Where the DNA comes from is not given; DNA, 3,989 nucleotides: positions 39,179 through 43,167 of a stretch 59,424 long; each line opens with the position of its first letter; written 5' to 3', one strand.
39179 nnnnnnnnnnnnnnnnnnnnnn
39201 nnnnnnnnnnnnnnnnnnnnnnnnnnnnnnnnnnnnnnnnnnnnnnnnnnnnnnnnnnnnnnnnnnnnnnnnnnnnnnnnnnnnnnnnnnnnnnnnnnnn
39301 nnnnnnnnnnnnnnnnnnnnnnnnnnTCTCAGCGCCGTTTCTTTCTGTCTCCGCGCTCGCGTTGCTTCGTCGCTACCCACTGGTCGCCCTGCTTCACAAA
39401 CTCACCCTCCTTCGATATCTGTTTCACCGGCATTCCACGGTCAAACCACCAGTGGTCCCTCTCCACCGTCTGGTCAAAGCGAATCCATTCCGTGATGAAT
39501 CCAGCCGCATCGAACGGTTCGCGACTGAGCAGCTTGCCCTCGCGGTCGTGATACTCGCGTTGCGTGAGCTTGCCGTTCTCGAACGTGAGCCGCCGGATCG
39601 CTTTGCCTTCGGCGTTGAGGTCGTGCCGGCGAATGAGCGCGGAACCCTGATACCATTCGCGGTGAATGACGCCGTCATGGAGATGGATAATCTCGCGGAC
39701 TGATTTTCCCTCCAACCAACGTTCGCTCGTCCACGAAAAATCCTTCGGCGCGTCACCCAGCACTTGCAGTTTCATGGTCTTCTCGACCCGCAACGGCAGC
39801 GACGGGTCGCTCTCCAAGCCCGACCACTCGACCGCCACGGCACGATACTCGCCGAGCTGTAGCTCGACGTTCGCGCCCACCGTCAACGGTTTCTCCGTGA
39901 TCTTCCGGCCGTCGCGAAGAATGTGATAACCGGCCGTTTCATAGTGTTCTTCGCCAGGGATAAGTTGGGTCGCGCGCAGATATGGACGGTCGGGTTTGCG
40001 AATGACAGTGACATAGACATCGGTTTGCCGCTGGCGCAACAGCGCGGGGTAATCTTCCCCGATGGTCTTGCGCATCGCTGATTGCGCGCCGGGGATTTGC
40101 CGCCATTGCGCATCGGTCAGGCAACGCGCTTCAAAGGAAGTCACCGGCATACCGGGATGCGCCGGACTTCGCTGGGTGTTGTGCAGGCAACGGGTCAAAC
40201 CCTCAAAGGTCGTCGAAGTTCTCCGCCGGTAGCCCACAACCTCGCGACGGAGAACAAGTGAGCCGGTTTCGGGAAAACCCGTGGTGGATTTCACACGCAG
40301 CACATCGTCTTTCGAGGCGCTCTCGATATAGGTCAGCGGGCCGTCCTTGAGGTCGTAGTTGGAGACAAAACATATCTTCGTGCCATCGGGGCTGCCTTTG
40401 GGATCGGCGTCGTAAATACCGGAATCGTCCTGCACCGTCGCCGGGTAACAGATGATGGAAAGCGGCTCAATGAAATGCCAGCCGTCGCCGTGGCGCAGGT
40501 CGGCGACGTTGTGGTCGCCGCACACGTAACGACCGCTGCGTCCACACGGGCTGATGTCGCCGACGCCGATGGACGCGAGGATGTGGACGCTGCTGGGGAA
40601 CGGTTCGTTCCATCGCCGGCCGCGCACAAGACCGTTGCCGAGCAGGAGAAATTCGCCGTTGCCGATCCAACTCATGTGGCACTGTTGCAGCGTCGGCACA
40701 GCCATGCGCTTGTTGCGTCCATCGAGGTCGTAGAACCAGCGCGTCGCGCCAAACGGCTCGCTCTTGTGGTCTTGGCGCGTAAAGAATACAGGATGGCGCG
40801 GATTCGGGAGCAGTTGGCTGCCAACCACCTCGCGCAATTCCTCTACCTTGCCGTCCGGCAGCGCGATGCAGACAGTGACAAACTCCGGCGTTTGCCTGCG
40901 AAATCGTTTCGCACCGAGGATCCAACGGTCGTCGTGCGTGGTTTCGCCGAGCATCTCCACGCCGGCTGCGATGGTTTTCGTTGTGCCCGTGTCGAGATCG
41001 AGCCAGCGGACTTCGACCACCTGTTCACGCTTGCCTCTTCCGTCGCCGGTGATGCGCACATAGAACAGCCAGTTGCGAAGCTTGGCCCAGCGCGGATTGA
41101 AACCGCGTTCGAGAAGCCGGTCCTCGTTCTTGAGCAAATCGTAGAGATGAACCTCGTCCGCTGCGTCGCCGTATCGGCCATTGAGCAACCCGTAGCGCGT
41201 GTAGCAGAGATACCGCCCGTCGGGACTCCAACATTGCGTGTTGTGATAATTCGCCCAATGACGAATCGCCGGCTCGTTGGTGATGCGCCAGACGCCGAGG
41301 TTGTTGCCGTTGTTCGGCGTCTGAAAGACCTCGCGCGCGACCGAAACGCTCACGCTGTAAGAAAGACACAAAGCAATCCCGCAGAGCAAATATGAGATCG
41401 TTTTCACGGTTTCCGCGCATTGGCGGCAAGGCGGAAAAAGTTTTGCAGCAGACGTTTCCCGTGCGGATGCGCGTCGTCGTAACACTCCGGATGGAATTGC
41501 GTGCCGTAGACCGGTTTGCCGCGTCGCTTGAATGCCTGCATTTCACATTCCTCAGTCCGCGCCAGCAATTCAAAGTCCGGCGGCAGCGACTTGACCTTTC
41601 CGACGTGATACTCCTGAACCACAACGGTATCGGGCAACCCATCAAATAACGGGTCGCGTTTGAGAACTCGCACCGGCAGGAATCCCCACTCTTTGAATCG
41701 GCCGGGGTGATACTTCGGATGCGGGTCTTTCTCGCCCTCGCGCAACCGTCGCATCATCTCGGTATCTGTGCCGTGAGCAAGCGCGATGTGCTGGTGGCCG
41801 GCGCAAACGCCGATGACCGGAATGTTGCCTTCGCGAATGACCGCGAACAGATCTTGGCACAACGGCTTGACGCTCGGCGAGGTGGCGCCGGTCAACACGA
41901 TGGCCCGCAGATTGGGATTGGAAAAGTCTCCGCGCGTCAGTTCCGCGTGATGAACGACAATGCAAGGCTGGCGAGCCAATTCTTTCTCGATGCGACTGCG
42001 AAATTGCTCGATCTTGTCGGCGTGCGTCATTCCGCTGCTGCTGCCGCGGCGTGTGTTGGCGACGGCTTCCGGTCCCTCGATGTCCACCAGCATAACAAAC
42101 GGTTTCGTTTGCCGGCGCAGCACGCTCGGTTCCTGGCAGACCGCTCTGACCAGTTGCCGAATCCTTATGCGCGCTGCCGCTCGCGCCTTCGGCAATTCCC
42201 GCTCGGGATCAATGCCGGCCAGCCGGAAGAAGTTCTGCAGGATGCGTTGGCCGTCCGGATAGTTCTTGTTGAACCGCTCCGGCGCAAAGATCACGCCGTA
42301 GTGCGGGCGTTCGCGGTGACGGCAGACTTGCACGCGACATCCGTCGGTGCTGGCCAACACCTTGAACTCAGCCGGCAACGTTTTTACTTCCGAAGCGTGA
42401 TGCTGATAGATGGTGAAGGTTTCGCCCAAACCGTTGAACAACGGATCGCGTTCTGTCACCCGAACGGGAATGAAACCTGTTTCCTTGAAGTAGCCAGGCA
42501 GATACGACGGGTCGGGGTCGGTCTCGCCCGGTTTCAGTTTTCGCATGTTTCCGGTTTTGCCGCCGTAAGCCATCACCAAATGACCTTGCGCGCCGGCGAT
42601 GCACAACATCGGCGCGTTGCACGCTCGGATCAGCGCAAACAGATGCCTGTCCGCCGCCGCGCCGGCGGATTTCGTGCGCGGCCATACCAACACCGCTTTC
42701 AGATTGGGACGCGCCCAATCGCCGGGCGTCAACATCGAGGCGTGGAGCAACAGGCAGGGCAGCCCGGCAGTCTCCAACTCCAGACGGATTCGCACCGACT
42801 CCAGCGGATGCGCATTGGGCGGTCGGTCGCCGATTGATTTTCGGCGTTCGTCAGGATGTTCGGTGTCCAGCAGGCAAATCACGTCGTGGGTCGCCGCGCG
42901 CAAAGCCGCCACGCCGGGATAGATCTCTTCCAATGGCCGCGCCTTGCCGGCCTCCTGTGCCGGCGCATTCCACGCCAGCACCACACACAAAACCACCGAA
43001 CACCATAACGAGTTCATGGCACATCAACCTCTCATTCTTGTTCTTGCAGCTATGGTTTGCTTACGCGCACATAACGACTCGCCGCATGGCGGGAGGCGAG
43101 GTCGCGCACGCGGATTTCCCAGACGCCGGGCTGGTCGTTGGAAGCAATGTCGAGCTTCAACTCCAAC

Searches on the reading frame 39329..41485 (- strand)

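Call 14: search_protein_families(library=pfam, proteins=[window:39329-41485:-], max_evalue=0.001)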
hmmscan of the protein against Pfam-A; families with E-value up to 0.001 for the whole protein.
window:39329-41485:- (718 aa): 1 family
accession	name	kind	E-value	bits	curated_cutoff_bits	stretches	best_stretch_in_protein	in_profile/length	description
PF07676.18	PD40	-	1.3e-05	25.5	20.9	0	86-99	16-29/38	WD40-like Beta Propeller Repeat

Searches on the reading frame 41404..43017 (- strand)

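Call 14: search_protein_families(library=pfam, proteins=[window:41404-43017:-], max_evalue=0.001)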
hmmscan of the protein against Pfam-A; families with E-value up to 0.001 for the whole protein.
window:41404-43017:- (537 aa): 2 families
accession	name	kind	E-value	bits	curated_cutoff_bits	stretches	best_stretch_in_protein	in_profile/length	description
PF00117.34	GATase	-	2.1e-31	109.5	22.8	2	373-529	47-188/190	Glutamine amidotransferase class-I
PF07722.19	Peptidase_C26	-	6.8e-13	49.3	20.5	1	394-511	101-219/219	Peptidase C26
